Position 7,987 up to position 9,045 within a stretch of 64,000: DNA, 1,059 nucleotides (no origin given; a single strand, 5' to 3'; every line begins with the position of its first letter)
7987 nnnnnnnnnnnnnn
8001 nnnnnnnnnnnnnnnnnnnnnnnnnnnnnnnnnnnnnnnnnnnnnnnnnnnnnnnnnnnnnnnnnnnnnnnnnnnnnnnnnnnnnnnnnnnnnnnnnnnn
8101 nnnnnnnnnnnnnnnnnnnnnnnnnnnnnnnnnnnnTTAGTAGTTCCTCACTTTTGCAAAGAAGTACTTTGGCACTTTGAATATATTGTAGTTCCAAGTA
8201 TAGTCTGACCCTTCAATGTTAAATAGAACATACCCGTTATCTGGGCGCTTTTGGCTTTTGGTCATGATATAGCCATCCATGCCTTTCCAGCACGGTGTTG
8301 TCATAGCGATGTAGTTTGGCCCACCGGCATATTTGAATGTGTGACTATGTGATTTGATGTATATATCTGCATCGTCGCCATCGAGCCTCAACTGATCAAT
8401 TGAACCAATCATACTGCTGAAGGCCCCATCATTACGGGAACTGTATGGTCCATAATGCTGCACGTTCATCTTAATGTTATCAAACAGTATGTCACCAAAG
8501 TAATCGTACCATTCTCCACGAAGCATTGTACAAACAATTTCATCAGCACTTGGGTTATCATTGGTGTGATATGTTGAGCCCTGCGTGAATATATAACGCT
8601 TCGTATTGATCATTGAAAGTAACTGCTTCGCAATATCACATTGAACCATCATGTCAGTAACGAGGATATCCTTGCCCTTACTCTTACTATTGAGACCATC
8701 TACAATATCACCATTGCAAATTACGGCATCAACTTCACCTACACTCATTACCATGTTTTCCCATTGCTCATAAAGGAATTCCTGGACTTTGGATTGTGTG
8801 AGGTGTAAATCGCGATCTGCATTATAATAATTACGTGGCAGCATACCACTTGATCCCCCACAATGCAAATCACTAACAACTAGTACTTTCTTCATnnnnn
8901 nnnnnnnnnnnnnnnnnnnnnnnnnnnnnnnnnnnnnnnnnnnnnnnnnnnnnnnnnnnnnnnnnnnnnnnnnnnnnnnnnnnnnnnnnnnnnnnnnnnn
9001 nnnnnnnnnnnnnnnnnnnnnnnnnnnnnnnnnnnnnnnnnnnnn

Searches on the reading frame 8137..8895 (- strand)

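Call 11: search_protein_families(library=pfam, proteins=[window:8137-8895:-], max_evalue=0.001)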
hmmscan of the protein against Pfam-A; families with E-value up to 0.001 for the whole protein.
window:8137-8895:- (252 aa): 1 family
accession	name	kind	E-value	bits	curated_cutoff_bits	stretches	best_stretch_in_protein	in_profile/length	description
PF00149.33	Metallophos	-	0.00019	22.3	21.5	0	3-68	2-44/191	Calcineurin-like phosphoesterase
